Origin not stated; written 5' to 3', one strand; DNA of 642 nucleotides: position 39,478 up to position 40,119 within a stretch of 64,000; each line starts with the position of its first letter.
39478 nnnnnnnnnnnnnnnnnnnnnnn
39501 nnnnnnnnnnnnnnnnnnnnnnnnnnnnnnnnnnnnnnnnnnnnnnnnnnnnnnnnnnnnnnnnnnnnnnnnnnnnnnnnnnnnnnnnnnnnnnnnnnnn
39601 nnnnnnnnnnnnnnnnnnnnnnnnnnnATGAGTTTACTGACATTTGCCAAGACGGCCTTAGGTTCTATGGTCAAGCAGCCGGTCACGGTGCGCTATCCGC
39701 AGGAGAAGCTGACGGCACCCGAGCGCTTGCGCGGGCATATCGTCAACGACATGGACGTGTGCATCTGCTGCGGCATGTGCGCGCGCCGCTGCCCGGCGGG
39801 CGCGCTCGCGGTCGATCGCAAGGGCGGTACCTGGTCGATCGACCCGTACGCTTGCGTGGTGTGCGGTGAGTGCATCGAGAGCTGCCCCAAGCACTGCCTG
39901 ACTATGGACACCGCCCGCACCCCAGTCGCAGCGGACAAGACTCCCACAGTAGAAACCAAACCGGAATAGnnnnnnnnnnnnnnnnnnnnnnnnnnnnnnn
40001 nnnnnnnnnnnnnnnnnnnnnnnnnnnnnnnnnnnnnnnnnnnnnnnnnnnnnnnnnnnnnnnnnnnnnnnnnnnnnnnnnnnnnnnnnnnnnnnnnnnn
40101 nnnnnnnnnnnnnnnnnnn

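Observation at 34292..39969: Compact Ech-type group-4 [NiFe] hydrogenase operon with unusual membrane-arm architecture: EchA split at the TM7 lysine and its C-terminal part fused to EchB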

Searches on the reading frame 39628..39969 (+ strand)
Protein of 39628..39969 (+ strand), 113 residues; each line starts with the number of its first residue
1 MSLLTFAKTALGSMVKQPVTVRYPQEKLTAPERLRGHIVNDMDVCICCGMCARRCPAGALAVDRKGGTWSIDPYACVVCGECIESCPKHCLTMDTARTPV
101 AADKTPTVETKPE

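Call 4: search_protein_families(library=pfam, proteins=[window:39628-39969:+], max_evalue=0.01)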
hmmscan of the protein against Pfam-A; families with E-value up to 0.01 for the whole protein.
window:39628-39969:+ (113 aa): 12 families
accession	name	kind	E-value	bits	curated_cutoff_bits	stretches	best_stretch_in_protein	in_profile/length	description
PF12838.12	Fer4_7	-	1.2e-09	38.9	27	2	45-89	2-51/52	4Fe-4S dicluster domain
PF13237.11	Fer4_10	-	3.6e-09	36.9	25.5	2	37-87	1-53/53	4Fe-4S dicluster domain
PF00037.32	Fer4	-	2.3e-07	30.8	21.1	1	71-92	3-24/24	4Fe-4S binding domain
PF13187.11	Fer4_9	-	5e-07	30.1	27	1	45-90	2-51/52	4Fe-4S dicluster domain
PF13534.11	Fer4_17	-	4.6e-06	27.5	22.2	1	38-58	39-59/61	4Fe-4S dicluster domain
PF12837.12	Fer4_6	-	5.6e-06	26.5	25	1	71-89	4-22/24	4Fe-4S binding domain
PF14697.11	Fer4_21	-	1.8e-05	25.2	35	1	41-93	4-59/59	4Fe-4S dicluster domain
PF13484.11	Fer4_16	-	9.7e-05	23.5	30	0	76-97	2-21/66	4Fe-4S double cluster binding domain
PF17179.9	Fer4_22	-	0.00011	23.4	27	0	5-57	43-93/95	4Fe-4S dicluster domain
PF13183.11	Fer4_8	-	0.00027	21.8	27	0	38-58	47-67/68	4Fe-4S dicluster domain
PF12797.12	Fer4_2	-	0.0018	18.5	24.5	0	71-87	5-21/22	4Fe-4S binding domain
PF13746.11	Fer4_18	-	0.0024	18.5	27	1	40-89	56-98/114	4Fe-4S dicluster domain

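Call 41: search_protein_families(library=ncbifam, proteins=[window:39628-39969:+], max_evalue=0.00001)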
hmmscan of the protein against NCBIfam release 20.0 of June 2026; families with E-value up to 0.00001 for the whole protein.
window:39628-39969:+ (113 aa): 40 families (the best 25 are shown)
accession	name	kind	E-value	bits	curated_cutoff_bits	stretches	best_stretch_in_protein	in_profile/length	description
NF004537.0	PRK05888.1-3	equivalog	4.3e-20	72.1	163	1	10-94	30-133/204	NADH-quinone oxidoreductase subunit NuoI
NF006221.0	PRK08348.1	subfamily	1.2e-18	67.1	124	1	3-94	3-95/136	NADH-plastoquinone oxidoreductase subunit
TIGR01971.1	NuoI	subfamily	2.2e-18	66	113.05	1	10-95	5-102/121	NADH-quinone oxidoreductase, chain I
TIGR00403.1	ndhI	equivalog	2.7e-18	66.2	302.35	1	10-94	29-122/183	NAD(P)H-quinone oxidoreductase subunit I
NF004541.0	PRK05888.2-2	equivalog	2.2e-15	56.9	217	1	10-93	27-113/168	NADH-quinone oxidoreductase subunit NuoI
NF004540.0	PRK05888.2-1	equivalog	4.2e-14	52.3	215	1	7-62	8-63/139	NADH-quinone oxidoreductase subunit NuoI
NF009053.0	PRK12387.1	subfamily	1.7e-13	50.8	204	1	17-93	12-92/180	formate hydrogenlyase complex iron-sulfur subunit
NF040612.1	F420_dehyd_FpoI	exception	2e-13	50.3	180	1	7-93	6-101/135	F420H2 dehydrogenase subunit FpoI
NF010590.0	PRK13984.1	equivalog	7.1e-12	44.2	946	1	10-100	17-117/611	putative oxidoreductase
NF004545.0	PRK05888.3-1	equivalog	1.6e-11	44.1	229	1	13-98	36-134/154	NADH-quinone oxidoreductase subunit NuoI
NF006076.0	PRK08222.1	equivalog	5.3e-11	42.7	270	1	18-93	13-92/181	hydrogenase 4 subunit H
NF004538.0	PRK05888.1-4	equivalog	2.5e-10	40.2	135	1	12-93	25-119/162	NADH-quinone oxidoreductase subunit NuoI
NF004539.0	PRK05888.1-5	equivalog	2.5e-09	37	225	1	8-90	21-116/162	NADH-quinone oxidoreductase subunit NuoI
NF038196.1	ferrodoxin_EFR1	subfamily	4.3e-09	36.8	75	1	41-95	183-233/242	EFR1 family ferrodoxin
NF004543.0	PRK05888.2-5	equivalog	4.8e-09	36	243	1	11-92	27-116/217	NADH-quinone oxidoreductase subunit NuoI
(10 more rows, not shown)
